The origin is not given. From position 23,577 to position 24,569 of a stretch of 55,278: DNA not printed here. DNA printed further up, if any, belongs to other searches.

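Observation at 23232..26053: Candidate undescribed system: four paralogous two-module wHTH proteins plus a divergent wHTH protein around a repeat-bearing promoter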

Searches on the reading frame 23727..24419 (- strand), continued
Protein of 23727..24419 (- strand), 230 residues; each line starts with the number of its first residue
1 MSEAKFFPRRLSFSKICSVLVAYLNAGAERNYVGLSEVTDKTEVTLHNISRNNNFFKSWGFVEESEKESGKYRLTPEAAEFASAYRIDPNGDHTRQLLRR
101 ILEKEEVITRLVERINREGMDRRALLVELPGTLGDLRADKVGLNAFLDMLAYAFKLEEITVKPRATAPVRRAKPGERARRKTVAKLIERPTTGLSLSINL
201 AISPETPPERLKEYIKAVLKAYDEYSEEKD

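Call 53: find_encoding_contigs(protein=P0246, flank=6000, max_places=2)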
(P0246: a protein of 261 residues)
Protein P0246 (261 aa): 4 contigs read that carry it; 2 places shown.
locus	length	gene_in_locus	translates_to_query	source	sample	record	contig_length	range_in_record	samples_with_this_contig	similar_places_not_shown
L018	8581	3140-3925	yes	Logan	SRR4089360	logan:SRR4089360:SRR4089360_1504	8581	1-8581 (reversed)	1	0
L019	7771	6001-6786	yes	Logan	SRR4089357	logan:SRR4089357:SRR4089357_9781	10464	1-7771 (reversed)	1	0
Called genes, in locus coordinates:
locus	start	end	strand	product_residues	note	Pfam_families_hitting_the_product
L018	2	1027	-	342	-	?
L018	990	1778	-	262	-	PF00696:AA_kinase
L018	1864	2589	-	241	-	PF14464:Prok-JAB (weak)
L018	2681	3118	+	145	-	-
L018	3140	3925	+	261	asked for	-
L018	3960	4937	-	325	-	PF22700:MVD-like_N, PF00288:GHMP_kinases_N, PF08544:GHMP_kinases_C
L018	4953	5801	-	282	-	PF01875:Memo, PF02900:LigB (weak)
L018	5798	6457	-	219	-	PF00318:Ribosomal_S2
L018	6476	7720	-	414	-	PF03952:Enolase_N, PF00113:Enolase_C, PF13378:MR_MLE_C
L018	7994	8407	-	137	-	PF00380:Ribosomal_S9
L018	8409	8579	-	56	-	?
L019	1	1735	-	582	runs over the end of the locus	PF00749:tRNA-synt_1c, PF03950:tRNA-synt_1c_C, PF20974:tRNA-synt_1c_C2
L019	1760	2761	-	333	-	PF00348:polyprenyl_synt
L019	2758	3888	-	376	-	PF01070:FMN_dh (weak), PF00478:IMPDH (faint), PF01070:FMN_dh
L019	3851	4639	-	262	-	PF00696:AA_kinase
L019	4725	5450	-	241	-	PF14464:Prok-JAB (weak)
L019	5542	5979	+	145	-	-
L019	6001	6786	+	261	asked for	-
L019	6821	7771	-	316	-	?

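Call 54: find_encoding_contigs(protein=P0243, flank=6000, max_places=2)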
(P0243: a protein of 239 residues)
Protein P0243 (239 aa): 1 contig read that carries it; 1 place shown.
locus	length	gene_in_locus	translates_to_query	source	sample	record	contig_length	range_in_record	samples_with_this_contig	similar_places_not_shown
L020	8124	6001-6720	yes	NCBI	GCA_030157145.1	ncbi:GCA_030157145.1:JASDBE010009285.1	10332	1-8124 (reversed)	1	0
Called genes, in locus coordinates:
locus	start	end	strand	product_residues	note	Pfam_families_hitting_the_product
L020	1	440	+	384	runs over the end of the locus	PF00149:Metallophos, PF12850:Metallophos_2 (weak)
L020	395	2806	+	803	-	PF02463:SMC_N, PF13175:AAA_15, PF13476:AAA_23, PF13555:AAA_29 (weak)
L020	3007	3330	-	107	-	-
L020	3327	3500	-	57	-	-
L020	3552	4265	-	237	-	-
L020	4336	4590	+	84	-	-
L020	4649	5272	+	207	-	PF13412:HTH_24 (weak)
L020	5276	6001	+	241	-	PF01398:JAB, PF14464:Prok-JAB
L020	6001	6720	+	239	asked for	-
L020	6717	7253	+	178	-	-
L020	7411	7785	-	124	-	-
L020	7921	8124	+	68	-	?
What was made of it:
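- JAB proteases neighbour distant relatives (calls 53, 54).
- Tried and rejected: A JAB gene beside distant D-like genes (calls 53, 54) prompted this.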

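Call 60: list_cluster_members(proteins=[P0242, P0251, P0253, P0254, P0255, P0257, P0258, P0260, P0263, P0265])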
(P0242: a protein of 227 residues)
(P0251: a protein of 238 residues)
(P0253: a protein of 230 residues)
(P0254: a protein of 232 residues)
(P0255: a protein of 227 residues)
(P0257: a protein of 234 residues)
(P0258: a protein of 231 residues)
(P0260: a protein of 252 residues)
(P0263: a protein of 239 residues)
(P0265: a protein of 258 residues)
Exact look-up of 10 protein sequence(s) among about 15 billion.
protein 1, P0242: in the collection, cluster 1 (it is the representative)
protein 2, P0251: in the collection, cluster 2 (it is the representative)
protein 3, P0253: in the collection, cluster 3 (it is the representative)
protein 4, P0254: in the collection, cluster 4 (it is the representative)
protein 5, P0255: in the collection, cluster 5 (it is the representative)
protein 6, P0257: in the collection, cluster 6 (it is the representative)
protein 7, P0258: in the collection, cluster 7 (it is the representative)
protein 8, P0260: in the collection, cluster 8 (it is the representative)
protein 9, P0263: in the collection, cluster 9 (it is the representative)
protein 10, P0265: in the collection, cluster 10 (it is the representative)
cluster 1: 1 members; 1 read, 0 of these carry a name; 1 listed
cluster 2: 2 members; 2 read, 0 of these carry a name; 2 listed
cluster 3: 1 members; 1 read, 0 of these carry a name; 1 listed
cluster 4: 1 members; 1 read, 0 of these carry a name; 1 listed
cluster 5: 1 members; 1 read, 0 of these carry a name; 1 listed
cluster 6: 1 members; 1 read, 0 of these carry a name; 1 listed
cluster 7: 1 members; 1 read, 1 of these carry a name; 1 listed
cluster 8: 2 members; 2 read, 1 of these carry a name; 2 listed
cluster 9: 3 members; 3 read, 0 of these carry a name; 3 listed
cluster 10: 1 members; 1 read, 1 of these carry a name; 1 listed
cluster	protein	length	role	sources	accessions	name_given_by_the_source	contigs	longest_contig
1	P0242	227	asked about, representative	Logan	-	-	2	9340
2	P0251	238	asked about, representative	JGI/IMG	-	-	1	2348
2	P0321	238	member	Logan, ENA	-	-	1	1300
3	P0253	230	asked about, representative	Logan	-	-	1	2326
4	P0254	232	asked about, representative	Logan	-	-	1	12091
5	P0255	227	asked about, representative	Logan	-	-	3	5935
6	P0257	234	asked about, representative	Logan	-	-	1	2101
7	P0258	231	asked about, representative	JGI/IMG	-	hypothetical protein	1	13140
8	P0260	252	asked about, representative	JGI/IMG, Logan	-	hypothetical protein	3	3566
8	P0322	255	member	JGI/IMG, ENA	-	-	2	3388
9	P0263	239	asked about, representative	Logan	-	-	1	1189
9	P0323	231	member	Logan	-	-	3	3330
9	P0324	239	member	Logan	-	-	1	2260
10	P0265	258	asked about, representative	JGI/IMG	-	Mn-dependent DtxR family transcriptional regulator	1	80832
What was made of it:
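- Closest known: DtxR/MntR/ScaR metalloregulators. Same: A source database names one distant D-like protein a 'Mn-dependent DtxR family transcriptional regulator' (call 60).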

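Call 61: search_protein_families(library=ncbifam, proteins=[L020:5276-6001:+, L019:4725-5450:-, L020:4649-5272:+, L020:6717-7253:+, L019:5542-5979:+, L020:3552-4265:-, L016:8772-9668:+], max_evalue=0.1)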
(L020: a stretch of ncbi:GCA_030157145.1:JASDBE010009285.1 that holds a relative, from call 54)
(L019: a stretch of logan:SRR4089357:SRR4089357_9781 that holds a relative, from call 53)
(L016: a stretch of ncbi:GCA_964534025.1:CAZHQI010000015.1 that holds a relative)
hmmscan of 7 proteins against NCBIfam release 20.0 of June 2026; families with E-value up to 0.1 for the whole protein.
L020:5276-6001:+ (241 aa): 4 families
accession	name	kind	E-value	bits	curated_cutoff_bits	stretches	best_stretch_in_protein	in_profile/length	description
NF050170.1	CDNTaseCGASCap3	equivalog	5.1e-06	26.8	200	1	24-113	36-128/153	CBASS system CD-NTase/cGAS isopeptidase Cap3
TIGR02256.1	ICE_VC0181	hypoth_equivalog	3e-05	23.9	127.6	1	22-105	14-100/131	conserved hypothetical protein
NF041370.1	desamp_Halo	equivalog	0.00027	20.8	130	1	21-98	21-95/133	desampylase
NF058523.1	6A-MBL_cap2_3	equivalog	0.049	12.1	320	0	7-103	547-648/665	anti-phage 6A-MBL system cap2_3 protein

L019:4725-5450:- (241 aa): 1 family
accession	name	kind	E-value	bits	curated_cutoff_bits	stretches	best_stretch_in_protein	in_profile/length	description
NF011963.0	PRK15434.1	subfamily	0.019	14.7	146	1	26-93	26-91/159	GDP-mannose mannosyl hydrolase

L020:4649-5272:+ (207 aa): 4 families
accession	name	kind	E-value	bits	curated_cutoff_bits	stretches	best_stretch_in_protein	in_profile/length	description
TIGR04176.1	MarR_EPS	equivalog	0.0018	18.3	88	1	13-61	5-53/105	MarR family EPS-associated transcriptional regulator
NF053606.1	Sta1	subfamily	0.0085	16.2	80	1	12-57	20-65/100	Sta1 family transcriptional regulator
NF040947.1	trans_reg_LysM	equivalog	0.013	15.3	180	1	12-57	3-48/136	HTH-type transcriptional regulator LysM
NF045593.1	bilirub_TF_BilQ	equivalog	0.035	13.8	125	0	21-72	39-90/135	bilirubin utilization transcriptional regulator BilQ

L020:6717-7253:+ (178 aa): 0 families

L019:5542-5979:+ (145 aa): 0 families

L020:3552-4265:- (237 aa): 0 families

L016:8772-9668:+ (298 aa): 2 families
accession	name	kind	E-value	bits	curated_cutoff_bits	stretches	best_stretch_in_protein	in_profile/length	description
TIGR00442.1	hisS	equivalog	0.057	12.4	286.75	1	225-288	133-195/406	histidine--tRNA ligase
NF041861.1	YtfR_transport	equivalog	0.081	11.3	850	0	136-227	213-297/492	galactofuranose ABC transporter, ATP-binding protein YtfR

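Call 62: find_encoding_contigs(protein=P0265, flank=6000, max_places=1)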
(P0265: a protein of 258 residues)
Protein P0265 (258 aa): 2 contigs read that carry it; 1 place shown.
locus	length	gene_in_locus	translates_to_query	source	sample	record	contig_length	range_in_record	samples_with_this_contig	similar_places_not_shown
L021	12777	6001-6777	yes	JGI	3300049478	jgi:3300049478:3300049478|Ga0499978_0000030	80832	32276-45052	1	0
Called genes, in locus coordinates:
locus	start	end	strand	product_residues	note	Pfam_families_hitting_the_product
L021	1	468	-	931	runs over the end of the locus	PF01411:tRNA-synt_2c, PF07973:tRNA_SAD, PF02272:DHHA1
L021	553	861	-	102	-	PF04930:FUN14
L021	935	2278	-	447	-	PF22641:TiaS_TCKD, PF08489:TiaS_FLD, PF01336:tRNA_anti-codon (weak), PF23783:Zn_ribbon_TiaS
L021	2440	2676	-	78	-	PF01037:AsnC_trans_reg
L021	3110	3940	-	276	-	-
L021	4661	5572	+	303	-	PF00589:Phage_integrase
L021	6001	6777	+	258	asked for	-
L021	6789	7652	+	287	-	-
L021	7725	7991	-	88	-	-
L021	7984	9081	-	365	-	-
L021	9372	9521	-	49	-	-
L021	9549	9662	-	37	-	-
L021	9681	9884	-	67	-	-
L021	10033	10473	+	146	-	-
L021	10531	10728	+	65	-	-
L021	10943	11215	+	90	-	-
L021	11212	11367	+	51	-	-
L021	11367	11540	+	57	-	-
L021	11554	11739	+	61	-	-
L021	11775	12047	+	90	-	PF28474:DUF8412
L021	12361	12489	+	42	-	-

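Call 63: find_encoding_contigs(protein=P0254, flank=6000, max_places=1)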
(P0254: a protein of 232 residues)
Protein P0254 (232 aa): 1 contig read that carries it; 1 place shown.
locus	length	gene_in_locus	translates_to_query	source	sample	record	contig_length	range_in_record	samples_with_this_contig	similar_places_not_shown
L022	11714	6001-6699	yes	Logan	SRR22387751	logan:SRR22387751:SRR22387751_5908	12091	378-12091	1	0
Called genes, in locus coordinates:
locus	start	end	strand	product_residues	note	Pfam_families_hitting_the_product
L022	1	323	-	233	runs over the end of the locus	?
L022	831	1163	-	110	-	-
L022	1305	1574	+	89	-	-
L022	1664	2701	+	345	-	PF00814:TsaD, PF22521:HypF_C_2 (weak)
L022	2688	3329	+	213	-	PF01636:APH (faint), PF00069:Pkinase, PF06293:Kdo (weak), PF01163:RIO1, PF03109:ABC1 (weak)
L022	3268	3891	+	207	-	PF01725:Ham1p_like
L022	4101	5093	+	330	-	-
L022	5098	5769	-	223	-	PF17278:DUF5343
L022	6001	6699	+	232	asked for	-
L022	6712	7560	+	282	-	-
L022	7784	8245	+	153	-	PF08069:Ribosomal_S13_N, PF00312:Ribosomal_S15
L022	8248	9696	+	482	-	PF01368:DHH (weak), PF21763:DHH_CID, PF02272:DHHA1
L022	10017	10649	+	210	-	PF01015:Ribosomal_S3Ae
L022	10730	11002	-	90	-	-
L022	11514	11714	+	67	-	?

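Call 64: find_encoding_contigs(protein=P0258, flank=6000, max_places=1)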
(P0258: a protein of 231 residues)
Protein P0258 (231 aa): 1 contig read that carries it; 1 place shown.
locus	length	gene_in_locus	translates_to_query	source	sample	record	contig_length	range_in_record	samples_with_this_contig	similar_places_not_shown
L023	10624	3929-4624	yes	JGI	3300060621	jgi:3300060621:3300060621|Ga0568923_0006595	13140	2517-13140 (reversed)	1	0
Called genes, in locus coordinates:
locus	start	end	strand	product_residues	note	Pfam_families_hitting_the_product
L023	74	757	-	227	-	-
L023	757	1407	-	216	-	-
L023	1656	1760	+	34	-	-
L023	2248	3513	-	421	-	-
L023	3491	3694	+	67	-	-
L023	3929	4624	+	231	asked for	-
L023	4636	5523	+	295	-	-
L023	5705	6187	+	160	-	PF13304:AAA_21, PF13175:AAA_15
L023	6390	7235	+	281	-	PF10137:CAP12-PCTIR_TIR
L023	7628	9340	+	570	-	PF02776:TPP_enzyme_N, PF00205:TPP_enzyme_M, PF02775:TPP_enzyme_C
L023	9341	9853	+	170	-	PF01842:ACT, PF13291:ACT_4 (weak), PF22629:ACT_AHAS_ss, PF13710:ACT_5, PF10369:ALS_ss_C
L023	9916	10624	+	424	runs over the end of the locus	PF00330:Aconitase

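Call 66: find_related_loci(query=A2, collection=metagenome_contigs, flank=5000)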
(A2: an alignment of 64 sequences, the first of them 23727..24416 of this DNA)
Query A2 (229 aa) in metagenome_contigs; peptide patterns used: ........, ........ (x = any residue, [..] = any of these).
337 stretches matched a pattern; 93 encode a relative of the query (tblastn E <= 1e-3); the best 80 are kept; 80 distinct loci.
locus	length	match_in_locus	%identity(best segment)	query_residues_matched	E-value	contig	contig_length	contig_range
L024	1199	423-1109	80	1-229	2e-137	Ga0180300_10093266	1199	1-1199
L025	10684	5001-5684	88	1-228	9e-125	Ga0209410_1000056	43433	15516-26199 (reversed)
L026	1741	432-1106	70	4-228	3e-114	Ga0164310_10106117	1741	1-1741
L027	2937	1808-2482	70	4-228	7e-109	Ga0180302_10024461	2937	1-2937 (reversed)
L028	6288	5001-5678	68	4-227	2e-102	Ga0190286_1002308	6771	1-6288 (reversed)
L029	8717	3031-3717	65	1-227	3e-95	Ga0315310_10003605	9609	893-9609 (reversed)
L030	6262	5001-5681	63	4-228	4e-93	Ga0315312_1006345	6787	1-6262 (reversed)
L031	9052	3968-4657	64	1-227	2e-93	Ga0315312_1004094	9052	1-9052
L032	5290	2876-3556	61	4-228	2e-92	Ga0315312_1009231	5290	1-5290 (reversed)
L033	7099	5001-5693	62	1-228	2e-91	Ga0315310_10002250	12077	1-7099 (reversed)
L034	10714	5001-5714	61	3-229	7e-91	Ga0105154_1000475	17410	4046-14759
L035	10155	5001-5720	59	1-229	8e-91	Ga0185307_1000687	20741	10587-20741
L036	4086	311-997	61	1-226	1e-90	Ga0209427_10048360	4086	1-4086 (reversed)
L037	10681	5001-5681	60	3-227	3e-90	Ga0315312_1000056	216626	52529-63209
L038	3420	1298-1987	61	1-227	1e-90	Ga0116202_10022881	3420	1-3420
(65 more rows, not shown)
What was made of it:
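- Tried and rejected: The metagenome scan (call 66) compensated.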

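Call 73: search_protein_families(library=padloc, proteins=[L021:6789-7652:+, L022:6712-7560:+, L023:4636-5523:+, L016:8772-9668:+, P0265, P0254, P0258, L020:5276-6001:+, L019:4725-5450:-, L020:3552-4265:-], max_evalue=0.01)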
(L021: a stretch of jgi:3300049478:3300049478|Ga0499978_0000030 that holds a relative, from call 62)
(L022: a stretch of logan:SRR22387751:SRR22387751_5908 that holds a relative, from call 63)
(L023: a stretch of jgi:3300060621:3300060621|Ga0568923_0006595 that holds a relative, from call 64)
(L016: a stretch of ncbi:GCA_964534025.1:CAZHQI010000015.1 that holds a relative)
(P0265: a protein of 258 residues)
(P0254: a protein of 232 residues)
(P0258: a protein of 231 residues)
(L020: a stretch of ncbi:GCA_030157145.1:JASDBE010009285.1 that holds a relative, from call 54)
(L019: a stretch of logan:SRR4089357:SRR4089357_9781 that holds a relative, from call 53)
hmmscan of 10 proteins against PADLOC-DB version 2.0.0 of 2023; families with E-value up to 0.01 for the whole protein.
L021:6789-7652:+ (287 aa): 0 families

L022:6712-7560:+ (282 aa): 0 families

L023:4636-5523:+ (295 aa): 0 families

L016:8772-9668:+ (298 aa): 1 family
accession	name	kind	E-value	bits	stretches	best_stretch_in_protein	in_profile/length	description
PDLC04986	PDC-S28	-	0.00073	16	1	4-101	656-753/831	-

P0265 (258 aa): 0 families

P0254 (232 aa): 1 family
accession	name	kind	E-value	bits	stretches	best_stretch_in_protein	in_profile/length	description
PDLC01879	CARF3--CARF_TM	-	0.0014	16.3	1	21-83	161-218/222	-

P0258 (231 aa): 0 families

L020:5276-6001:+ (241 aa): 21 families
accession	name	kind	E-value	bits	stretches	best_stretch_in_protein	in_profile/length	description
PDLC00891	JAB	-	3.7e-09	34.2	1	4-104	12-113/159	JAB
PDLC00890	JAB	-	5.9e-07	27.1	1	5-104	12-114/157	JAB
PDLC00827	E1-E2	-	1.2e-06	25.2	1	3-104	563-668/711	E1-E2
PDLC00895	JAB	-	2.3e-05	22.1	1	24-100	31-108/162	JAB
PDLC00896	JAB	-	2.6e-05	22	1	22-105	31-118/159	JAB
PDLC00904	JAB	-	4e-05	21.6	1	7-96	9-98/170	JAB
PDLC02013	SAVED5--SAVED_TIR_JAB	-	4.4e-05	20.2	1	5-121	8-126/584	-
PDLC00898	JAB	-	6e-05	20.7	1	20-104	35-119/162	JAB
PDLC00909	JAB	-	9.4e-05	20.2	1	25-99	41-119/168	JAB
PDLC00900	JAB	-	0.00022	19.4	1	21-105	30-114/159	JAB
PDLC00887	JAB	-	0.00025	19.1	1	25-96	37-111/160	JAB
PDLC00894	JAB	-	0.00061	17.9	1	25-95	36-111/158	JAB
PDLC00905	JAB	-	0.00073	17.7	1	77-104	80-107/154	JAB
PDLC00902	JAB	-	0.0017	16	1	23-95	35-110/159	JAB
PDLC00907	JAB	-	0.002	16.3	1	75-104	51-80/140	JAB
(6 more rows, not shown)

L019:4725-5450:- (241 aa): 7 families
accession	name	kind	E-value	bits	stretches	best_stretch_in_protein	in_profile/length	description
PDLC00890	JAB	-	3.4e-05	21.4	1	11-111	17-114/157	JAB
PDLC00891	JAB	-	7.3e-05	20.3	1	23-111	31-113/159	JAB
PDLC00896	JAB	-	0.00027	18.7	1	22-112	30-118/159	JAB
PDLC00902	JAB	-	0.00053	17.7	1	25-111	36-119/159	JAB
PDLC00908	JAB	-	0.0011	16.8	1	23-111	38-124/168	JAB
PDLC00889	JAB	-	0.0031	15.1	1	10-111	25-122/168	JAB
PDLC00898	JAB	-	0.0033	15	0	77-109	86-117/162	JAB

L020:3552-4265:- (237 aa): 0 families

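Call 74: search_protein_families(library=pfam, proteins=[L021:6789-7652:+, L022:6712-7560:+, L023:4636-5523:+, L016:8772-9668:+, L020:5276-6001:+, L019:4725-5450:-, L020:3552-4265:-, L020:6717-7253:+, L019:5542-5979:+, L022:5098-5769:-], max_evalue=0.05)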
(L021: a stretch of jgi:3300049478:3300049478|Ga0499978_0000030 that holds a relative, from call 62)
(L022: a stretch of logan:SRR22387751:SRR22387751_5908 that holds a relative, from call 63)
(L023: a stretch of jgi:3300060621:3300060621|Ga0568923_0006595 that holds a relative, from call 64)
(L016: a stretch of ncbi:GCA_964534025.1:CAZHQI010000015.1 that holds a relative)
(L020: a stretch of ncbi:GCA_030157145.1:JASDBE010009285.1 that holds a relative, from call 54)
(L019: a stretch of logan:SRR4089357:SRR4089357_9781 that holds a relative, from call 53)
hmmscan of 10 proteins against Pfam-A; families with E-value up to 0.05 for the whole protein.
L021:6789-7652:+ (287 aa): 1 family
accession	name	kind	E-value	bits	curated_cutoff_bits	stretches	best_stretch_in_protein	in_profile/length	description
PF04471.18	Mrr_cat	-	0.017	15.7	21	1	15-88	5-77/115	Restriction endonuclease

L022:6712-7560:+ (282 aa): 2 families
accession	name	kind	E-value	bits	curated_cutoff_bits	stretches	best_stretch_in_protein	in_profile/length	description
PF04471.18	Mrr_cat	-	0.0047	17.5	21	1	16-134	5-115/115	Restriction endonuclease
PF23561.1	zf-C2H2_15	-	0.046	14.2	27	0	92-105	8-21/30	C2H2 zinc finger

L023:4636-5523:+ (295 aa): 0 families

L016:8772-9668:+ (298 aa): 1 family
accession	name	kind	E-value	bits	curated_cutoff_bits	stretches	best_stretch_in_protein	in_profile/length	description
PF12776.13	Myb_DNA-bind_3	-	0.032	15.6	23.6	0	151-190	36-75/96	Myb/SANT-like DNA-binding domain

L020:5276-6001:+ (241 aa): 2 families
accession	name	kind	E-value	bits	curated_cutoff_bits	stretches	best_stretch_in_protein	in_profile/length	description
PF14464.11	Prok-JAB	-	2.5e-10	40.7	25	1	12-107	5-96/114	Prokaryotic homologs of the JAB domain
PF01398.27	JAB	-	8.2e-08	32.5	22.5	1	25-106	28-112/117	JAB1/Mov34/MPN/PAD-1 ubiquitin protease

L019:4725-5450:- (241 aa): 2 families
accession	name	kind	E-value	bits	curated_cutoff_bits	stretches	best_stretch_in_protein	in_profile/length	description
PF14464.11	Prok-JAB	-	4.4e-07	30.2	25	1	13-118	5-98/114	Prokaryotic homologs of the JAB domain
PF01398.27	JAB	-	0.036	14.3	22.5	0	26-103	28-104/117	JAB1/Mov34/MPN/PAD-1 ubiquitin protease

L020:3552-4265:- (237 aa): 0 families

L020:6717-7253:+ (178 aa): 0 families

L019:5542-5979:+ (145 aa): 0 families

L022:5098-5769:- (223 aa): 1 family
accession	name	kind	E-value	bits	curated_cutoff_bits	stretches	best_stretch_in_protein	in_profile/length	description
PF17278.7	DUF5343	-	5.6e-12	46.6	27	1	25-139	18-134/140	Family of unknown function (DUF5343)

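Call 75: find_homologous_proteins(query=L020:5276-6001:+, max_evalue=0.001)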
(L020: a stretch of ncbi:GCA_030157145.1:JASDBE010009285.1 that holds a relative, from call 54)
Query L020:5276-6001:+ (241 aa): 4 proteins with E <= 0.001 among 436 candidates.
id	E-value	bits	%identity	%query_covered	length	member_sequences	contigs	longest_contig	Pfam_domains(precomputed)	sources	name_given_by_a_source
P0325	3.3e-159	546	100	100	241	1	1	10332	PF01398.27,PF14464.12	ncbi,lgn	-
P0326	2.1e-84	301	54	98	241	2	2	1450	PF14464.12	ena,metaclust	metaclust:\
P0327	8.0e-42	162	35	94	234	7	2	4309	PF14464.12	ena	-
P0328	1.2e-38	151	32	96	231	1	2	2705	PF14464.12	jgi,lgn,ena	-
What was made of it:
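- The JAB family is rare, with four clusters in 5.8 billion proteins (call 75).
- Tried and rejected: The JAB family proved rare, with 4 clusters (call 75).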
